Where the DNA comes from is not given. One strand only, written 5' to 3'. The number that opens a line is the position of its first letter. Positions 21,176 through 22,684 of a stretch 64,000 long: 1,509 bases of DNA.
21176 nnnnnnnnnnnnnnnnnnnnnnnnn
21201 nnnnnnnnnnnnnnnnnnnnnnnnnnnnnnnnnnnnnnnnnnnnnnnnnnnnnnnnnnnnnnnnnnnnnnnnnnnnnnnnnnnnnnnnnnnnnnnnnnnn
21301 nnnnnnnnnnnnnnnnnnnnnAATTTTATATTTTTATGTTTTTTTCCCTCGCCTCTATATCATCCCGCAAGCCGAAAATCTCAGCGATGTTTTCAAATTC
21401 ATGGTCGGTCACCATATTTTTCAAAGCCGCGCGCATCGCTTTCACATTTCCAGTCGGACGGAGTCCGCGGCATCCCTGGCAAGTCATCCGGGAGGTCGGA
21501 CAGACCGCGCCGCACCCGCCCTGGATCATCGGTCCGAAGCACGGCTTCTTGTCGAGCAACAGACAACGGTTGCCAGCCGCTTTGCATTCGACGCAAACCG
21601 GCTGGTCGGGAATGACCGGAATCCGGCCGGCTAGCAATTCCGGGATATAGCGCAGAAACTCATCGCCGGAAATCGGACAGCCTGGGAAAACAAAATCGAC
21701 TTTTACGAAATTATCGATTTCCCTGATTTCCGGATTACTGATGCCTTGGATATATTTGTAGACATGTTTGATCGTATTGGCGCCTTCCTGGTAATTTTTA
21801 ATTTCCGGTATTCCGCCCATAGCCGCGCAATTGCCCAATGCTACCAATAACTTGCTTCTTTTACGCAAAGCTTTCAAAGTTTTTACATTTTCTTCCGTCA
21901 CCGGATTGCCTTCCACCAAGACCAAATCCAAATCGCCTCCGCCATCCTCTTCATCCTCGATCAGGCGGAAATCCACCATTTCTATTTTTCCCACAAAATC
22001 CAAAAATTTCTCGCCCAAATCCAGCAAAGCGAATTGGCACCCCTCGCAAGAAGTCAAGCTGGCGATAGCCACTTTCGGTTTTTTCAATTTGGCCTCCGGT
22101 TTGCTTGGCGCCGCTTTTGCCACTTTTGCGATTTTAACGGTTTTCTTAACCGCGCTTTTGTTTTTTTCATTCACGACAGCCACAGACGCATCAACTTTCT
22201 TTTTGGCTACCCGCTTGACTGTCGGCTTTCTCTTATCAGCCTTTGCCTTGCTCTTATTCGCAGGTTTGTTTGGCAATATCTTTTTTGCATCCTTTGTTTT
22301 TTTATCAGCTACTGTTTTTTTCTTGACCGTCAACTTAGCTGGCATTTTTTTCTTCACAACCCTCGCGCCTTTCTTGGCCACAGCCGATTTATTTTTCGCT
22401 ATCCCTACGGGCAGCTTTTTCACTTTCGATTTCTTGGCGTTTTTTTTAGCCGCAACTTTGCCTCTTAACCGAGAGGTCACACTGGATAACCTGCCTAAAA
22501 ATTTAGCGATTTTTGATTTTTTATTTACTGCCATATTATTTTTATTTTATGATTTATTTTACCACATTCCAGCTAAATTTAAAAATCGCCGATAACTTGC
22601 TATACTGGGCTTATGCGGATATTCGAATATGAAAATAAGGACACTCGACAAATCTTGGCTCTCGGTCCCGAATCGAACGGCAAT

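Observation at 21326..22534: NiFe hydrogenase small subunit carries a ~150-aa histone-H1-like Lys/Ala-rich N-terminal tail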

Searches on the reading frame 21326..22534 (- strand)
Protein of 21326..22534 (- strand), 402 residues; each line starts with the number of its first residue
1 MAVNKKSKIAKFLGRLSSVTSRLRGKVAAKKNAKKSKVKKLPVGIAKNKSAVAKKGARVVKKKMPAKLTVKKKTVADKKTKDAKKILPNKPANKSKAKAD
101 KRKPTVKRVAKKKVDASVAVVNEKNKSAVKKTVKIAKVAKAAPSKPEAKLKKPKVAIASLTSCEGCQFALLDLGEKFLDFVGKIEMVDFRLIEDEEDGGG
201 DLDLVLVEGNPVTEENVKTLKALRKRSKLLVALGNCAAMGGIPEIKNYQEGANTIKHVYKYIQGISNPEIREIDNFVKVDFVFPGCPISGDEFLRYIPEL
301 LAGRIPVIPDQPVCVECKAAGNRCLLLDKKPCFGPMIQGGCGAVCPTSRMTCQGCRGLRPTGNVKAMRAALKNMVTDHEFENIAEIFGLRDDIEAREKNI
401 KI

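Call 3: search_protein_families(library=pfam, proteins=[window:21326-22534:-], max_evalue=0.01)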
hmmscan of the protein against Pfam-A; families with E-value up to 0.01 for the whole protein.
window:21326-22534:- (402 aa): 1 family
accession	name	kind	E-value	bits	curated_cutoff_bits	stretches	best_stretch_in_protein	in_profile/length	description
PF01058.29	Oxidored_q6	-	7.8e-23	81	27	1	163-297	1-125/128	NADH ubiquinone oxidoreductase, 20 Kd subunit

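Call 5: find_homologous_proteins(query=window:21326-22534:-, max_evalue=0.00001)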
Query window:21326-22534:- (402 aa): 672 proteins with E <= 0.00001 among 8000 candidates; the best 120 are listed.
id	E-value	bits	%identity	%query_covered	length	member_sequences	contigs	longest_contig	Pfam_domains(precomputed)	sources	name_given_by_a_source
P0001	2.1e-177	608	75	99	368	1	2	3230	PF01058.30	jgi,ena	-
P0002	5.3e-157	541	89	63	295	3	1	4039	PF01058.30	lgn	-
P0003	6.9e-154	531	91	62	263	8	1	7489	PF01058.30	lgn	-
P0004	9.3e-150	517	88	62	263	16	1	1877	PF01058.30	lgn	-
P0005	1.5e-149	517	88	62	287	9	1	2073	PF01058.30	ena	-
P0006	4.1e-148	512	88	61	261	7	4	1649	PF01058.30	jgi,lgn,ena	-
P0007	1.1e-147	510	88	63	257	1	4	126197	PF01058.30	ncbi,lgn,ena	-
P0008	1.7e-147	510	86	62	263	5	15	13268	PF01058.30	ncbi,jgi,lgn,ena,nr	ncbi:MAG: NADH:ubiquinone oxidoreductase [Candidatus Moranbacteria bacterium CG23_combo_of_CG06-09_8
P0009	1.8e-145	503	86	62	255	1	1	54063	PF01058.30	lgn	-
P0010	2.6e-144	499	84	62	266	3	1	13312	PF01058.30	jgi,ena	jgi:coenzyme F420-reducing hydrogenase gamma subunit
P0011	3.2e-144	499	86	62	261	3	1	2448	PF01058.30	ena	-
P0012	9.3e-143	494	86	62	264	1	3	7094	PF01058.30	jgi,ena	-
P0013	1.2e-141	491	82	63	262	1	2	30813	PF01058.30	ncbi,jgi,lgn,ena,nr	ncbi:MAG: hypothetical protein ACD_15C00027G0021 [uncultured bacterium]|nr:MAG: hypothetical protein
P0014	1.7e-140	487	82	61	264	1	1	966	PF01058.30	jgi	jgi:coenzyme F420-reducing hydrogenase gamma subunit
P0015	2.9e-140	486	82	61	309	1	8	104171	PF01058.30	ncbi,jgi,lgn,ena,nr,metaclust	ncbi:MAG: hypothetical protein A2288_02795 [Candidatus Moranbacteria bacterium RIFOXYA12_FULL_44_15]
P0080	9.5e-135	468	80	61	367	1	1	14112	PF01058.30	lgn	-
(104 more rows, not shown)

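Call 9: find_encoding_contigs(protein=window:21326-22534:-, flank=3000, max_places=4)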
Protein window:21326-22534:- (402 aa): 2 contigs read that carry it; 2 places shown.
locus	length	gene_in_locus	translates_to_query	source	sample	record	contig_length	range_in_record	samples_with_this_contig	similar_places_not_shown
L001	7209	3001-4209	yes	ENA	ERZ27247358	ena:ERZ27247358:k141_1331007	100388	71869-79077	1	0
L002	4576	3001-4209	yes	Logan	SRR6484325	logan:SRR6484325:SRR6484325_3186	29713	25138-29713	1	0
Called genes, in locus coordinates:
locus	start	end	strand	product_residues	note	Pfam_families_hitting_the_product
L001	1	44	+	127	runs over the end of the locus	PF04892:VanZ-LLP1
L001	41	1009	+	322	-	PF00586:AIRS, PF02769:AIRS_C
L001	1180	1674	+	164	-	-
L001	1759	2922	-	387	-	PF17788:HypF_C, PF22521:HypF_C_2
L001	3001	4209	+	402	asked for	PF01058:Oxidored_q6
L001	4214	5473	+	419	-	PF00374:NiFeSe_Hases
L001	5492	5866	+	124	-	PF06397:Desulfoferrod_N, PF01880:Desulfoferrodox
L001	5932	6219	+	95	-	PF01155:HypA (faint)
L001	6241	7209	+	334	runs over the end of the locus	PF00044:Gp_dh_N, PF02800:Gp_dh_C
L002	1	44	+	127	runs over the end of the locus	PF04892:VanZ-LLP1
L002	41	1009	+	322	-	PF00586:AIRS, PF02769:AIRS_C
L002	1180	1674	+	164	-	-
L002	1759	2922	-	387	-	PF17788:HypF_C, PF22521:HypF_C_2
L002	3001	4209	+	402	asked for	PF01058:Oxidored_q6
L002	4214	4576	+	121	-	?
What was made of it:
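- Checked: The identical 402-aa protein was assembled independently in two data sets (call 9).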

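Call 10: find_encoding_contigs(protein=P0001, flank=3000, max_places=4)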
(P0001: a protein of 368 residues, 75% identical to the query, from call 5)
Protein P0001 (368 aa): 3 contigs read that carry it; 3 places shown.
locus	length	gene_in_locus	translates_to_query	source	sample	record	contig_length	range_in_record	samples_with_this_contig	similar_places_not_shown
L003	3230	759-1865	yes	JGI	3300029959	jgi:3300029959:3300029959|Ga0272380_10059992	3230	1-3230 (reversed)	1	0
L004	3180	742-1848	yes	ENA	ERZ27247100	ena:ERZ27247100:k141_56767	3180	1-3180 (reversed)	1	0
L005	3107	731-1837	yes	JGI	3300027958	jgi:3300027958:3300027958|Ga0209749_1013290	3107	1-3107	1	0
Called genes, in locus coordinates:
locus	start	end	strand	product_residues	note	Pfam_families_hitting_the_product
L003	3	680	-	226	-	?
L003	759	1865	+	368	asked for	PF01058:Oxidored_q6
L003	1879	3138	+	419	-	PF00374:NiFeSe_Hases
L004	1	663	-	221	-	?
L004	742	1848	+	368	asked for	PF01058:Oxidored_q6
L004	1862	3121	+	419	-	PF00374:NiFeSe_Hases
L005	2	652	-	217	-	?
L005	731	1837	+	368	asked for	PF01058:Oxidored_q6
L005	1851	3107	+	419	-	PF00374:NiFeSe_Hases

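Call 11: find_encoding_contigs(protein=P0002, flank=3000, max_places=2)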
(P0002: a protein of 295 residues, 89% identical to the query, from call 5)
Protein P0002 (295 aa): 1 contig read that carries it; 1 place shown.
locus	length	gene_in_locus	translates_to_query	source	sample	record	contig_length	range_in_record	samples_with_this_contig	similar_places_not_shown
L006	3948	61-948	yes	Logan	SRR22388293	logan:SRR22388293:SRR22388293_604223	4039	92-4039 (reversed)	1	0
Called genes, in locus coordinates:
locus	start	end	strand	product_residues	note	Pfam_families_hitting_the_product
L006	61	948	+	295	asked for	PF01058:Oxidored_q6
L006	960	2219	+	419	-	PF00374:NiFeSe_Hases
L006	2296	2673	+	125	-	PF06397:Desulfoferrod_N, PF01880:Desulfoferrodox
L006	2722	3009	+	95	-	PF01155:HypA (faint)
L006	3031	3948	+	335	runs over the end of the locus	PF00044:Gp_dh_N, PF02800:Gp_dh_C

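Call 12: find_encoding_contigs(protein=P0080, flank=6000, max_places=2)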
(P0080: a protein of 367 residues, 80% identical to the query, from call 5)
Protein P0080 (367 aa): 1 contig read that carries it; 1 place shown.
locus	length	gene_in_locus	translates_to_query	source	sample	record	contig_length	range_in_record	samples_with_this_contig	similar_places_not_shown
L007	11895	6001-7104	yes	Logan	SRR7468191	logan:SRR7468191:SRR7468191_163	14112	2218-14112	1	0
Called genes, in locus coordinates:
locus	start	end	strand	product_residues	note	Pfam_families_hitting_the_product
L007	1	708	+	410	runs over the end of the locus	PF01512:Complex1_51K, PF10589:NADH_4Fe-4S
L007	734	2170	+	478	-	PF13510:Fer2_4, PF13183:Fer4_8 (faint), PF10588:NADH-G_4Fe-4S_3, PF12838:Fer4_7, PF13187:Fer4_9, PF13237:Fer4_10 (weak), PF00037:Fer4 (weak), PF02906:Fe_hyd_lg_C, +1 more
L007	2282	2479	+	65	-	PF01455:HupF_HypC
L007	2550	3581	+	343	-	PF01924:HypD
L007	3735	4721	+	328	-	PF00586:AIRS, PF02769:AIRS_C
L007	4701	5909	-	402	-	PF17788:HypF_C, PF22521:HypF_C_2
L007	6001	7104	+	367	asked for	PF01058:Oxidored_q6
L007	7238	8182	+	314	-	PF00413:Peptidase_M10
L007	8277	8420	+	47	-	-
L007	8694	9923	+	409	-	PF00374:NiFeSe_Hases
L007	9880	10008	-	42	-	-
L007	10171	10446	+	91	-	PF01880:Desulfoferrodox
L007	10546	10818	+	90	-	PF01155:HypA (weak)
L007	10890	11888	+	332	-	PF00044:Gp_dh_N, PF02800:Gp_dh_C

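Call 13: find_encoding_contigs(protein=P0015, flank=6000, max_places=2)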
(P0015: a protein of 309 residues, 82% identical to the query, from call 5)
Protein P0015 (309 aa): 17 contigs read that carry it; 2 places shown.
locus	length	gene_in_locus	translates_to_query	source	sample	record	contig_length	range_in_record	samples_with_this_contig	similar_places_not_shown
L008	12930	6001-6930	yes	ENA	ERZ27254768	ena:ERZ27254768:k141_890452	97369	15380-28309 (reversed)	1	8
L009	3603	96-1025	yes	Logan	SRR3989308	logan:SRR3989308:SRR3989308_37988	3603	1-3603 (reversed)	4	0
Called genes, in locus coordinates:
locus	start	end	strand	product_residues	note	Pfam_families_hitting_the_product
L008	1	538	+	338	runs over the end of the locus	PF13510:Fer2_4, PF13484:Fer4_16 (faint), PF10588:NADH-G_4Fe-4S_3, PF12838:Fer4_7 (weak), PF00037:Fer4 (faint), PF13237:Fer4_10 (weak), PF13187:Fer4_9 (weak)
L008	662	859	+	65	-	PF01455:HupF_HypC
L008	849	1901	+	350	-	PF01924:HypD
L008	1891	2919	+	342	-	PF00586:AIRS, PF02769:AIRS_C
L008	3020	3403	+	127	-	-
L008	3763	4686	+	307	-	PF02661:Fic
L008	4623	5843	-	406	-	PF17788:HypF_C, PF22521:HypF_C_2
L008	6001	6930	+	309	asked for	PF01058:Oxidored_q6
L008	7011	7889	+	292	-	PF00413:Peptidase_M10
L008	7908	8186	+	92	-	-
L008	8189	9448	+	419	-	PF00374:NiFeSe_Hases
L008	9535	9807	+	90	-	PF01155:HypA (weak)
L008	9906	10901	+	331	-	PF00044:Gp_dh_N, PF02800:Gp_dh_C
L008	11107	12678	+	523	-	PF07969:Amidohydro_3, PF01979:Amidohydro_1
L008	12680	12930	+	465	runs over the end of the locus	PF21799:MurD-like_N, PF08245:Mur_ligase_M, PF02875:Mur_ligase_C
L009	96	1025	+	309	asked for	PF01058:Oxidored_q6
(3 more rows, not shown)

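Call 25: search_solved_structures(query=window:21326-22534:-, max_evalue=0.001, show_alignments=1)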
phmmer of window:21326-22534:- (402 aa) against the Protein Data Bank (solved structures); distinct sequences matched with E-value up to 0.001: 12.
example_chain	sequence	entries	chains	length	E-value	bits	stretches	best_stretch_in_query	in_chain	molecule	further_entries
9e15_A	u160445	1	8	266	5.9e-35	124.5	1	152-358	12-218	Sulfhydrogenase 1 subunit delta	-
9nez_A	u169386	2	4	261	7.4e-35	124.2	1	152-358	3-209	Sulfhydrogenase 1 subunit delta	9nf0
9e1j_A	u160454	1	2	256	1e-34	123.7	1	153-358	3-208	Sulfhydrogenase 1 subunit delta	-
9sfi_I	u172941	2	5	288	5.8e-27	98.2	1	152-358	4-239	F420-non-reducing hydrogenase small subunit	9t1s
5odc_E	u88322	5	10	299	6.7e-27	98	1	154-318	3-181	Methyl-viologen reducing hydrogenase subunit G | Methyl-viologen reducing hydrogenase, subunit G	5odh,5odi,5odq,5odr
9sw2_E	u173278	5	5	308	5e-21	78.7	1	152-318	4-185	F420-non-reducing hydrogenase subunit G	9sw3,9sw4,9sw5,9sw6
7t2r_E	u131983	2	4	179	6.7e-19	71.7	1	151-311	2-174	NiFe hydrogenase small subunit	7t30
5xf9_C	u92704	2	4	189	3.4e-18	69.4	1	141-309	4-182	NAD-reducing hydrogenase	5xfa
9r51_C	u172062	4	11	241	4.5e-13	52.5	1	154-349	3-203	F420-reducing [NiFe]-hydrogenase from Methanothermococcus thermolithotrophicus subunit gam | F420-reducing [NiFe]-hydrogenase from Methanothermococcus thermolit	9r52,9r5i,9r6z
6qii_G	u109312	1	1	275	6e-08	35.6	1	147-297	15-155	Coenzyme F420 hydrogenase subunit gamma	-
3zfs_B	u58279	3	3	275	3.9e-07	33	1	139-347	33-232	F420-REDUCING HYDROGENASE, SUBUNIT GAMMA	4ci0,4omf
6qgr_G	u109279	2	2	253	8.1e-07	31.9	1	152-297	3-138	Coenzyme F420 hydrogenase subunit gamma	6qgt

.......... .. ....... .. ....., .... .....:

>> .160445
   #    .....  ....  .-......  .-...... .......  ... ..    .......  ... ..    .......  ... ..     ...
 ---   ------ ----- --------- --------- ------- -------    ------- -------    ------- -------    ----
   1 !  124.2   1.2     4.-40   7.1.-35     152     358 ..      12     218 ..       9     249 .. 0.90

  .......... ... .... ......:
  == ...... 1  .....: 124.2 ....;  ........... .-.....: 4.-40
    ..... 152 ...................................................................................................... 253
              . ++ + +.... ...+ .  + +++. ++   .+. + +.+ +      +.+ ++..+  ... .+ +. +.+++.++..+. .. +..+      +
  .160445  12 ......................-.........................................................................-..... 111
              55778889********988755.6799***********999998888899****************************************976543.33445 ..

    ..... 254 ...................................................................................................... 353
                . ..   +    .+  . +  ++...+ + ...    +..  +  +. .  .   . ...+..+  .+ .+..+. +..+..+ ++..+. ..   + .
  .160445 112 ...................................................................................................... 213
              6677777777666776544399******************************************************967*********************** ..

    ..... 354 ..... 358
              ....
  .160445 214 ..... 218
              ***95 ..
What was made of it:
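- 21326..22069 (-): Small-subunit core, aa 156-402, with 12 conserved Cys (inferred to bind three [4Fe-4S] clusters). PDB 9e15_A (P. furiosus sulfhydrogenase I delta), E 5.9e-35, aligned from chain residue 12 (call 25).
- On Group 3b [NiFe]-hydrogenase small (delta) subunit: PDB: SHI delta E 6e-35, against MvhG/VhuG 6e-27, HoxY-type 1e-18 and FrhG 1e-13 (call 25).
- Closest known: Group 3b [NiFe]-hydrogenase delta subunit. Same: The core (aa 152-358) aligns with SHI delta at E about 6e-35 (call 25).
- Closest known: Group 3b [NiFe]-hydrogenase delta subunit. Different: The solved delta chains begin 3-12 residues before the first strand and have no tail (call 25).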

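Call 38: search_protein_families(library=ncbifam, proteins=[window:21326-22534:-], max_evalue=0.01)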
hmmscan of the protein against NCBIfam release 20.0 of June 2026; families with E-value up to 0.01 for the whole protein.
window:21326-22534:- (402 aa): 7 families
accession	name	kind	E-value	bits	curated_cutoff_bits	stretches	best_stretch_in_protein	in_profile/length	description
NF040831.1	sulfhyd_ShyD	equivalog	1.3e-42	146.1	460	1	154-380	2-229/240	NAD(P)-dependent hydrogenase/sulfhydrogenase 2 subunit delta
NF040836.1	sulfhyd_HydD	equivalog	3.8e-41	141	500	1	151-357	4-211/261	NADPH-dependent hydrogenase/sulfhydrogenase 1 subunit delta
NF045875.1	F420_non_VhuG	exception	2.4e-31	109.1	450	2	152-318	4-181/286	F420-non-reducing hydrogenase subunit VhuG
TIGR03294.1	FrhG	equivalog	2.7e-14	53.5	245.5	1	153-351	2-192/228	coenzyme F420 hydrogenase subunit gamma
NF045520.1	H2_NiFeSe_small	exception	0.00018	21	470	1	217-268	134-184/314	NiFeSe hydrogenase small subunit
NF005012.1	PRK06411.1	subfamily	0.0018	17.9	116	0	268-297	122-151/166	NADH-quinone oxidoreductase subunit NuoB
TIGR01957.1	nuoB_fam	subfamily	0.0039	17.1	142.7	0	203-264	59-123/145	NADH-quinone oxidoreductase subunit B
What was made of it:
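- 21326..22069 (-): NCBIfam ShyD/HydD are the best hits (call 38).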

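Call 51: predict_structure(alignment_id=A3)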
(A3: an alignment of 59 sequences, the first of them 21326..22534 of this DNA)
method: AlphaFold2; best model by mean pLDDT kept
length: 402 residues; sequences in the alignment: 59
mean_pLDDT: 78.4   pTM: 0.65
mean pLDDT of the five models: 78.4, 76.5, 74.6, 73.9, 73.6
residues with pLDDT >= 90: 211; 70-90: 57; 50-70: 46; < 50: 88
segments of 3 or more residues with pLDDT < 50: 37-69, 74-77, 79-81, 83-90, 92-103, 105-111, 113-128
pLDDT, mean of each block of 10 residues (from residue 1): 71 84 68 50 39 39 45 45 44 46 45 45 46 56 81 97 94 97 95 88 98 94 98 96 85 68 79 97 96 98 98 97 97 97 95 96 95 96 92 94 69
secondary structure, 60 per line:
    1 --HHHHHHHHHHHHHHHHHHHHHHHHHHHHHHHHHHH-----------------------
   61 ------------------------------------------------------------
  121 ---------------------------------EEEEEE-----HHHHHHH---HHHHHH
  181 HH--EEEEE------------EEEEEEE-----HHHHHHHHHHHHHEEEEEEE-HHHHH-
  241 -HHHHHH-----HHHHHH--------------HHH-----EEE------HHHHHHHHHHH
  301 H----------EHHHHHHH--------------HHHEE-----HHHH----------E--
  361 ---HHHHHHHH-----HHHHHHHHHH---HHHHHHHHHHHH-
elements in order: H3-37 E154-159 H165-171 H175-182 E185-189 E202-208 H214-226 E227-233 H235-239 H242-247 H253-258 E281-283 H290-301 H313-319 H344-347 H364-371 H377-386 H390-401
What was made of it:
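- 22424..22528 (-): Predicted N-terminal helix, aa 3-37. Its first ~20 residues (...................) are conserved in the three closest relatives and are weakly amphipathic. AlphaFold2 helix 3-37, pLDDT about 68-84 (call 51).
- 22076..22423 (-): Predicted disordered polylysine-rich linker, aa 38-153, ending in the family-wide junction motif KKPK. pLDDT 39-56 over aa 40-140 (call 51).
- Disorder: AlphaFold2 pLDDT is 39-56 over aa 40-140, against >90 in the core (call 51).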
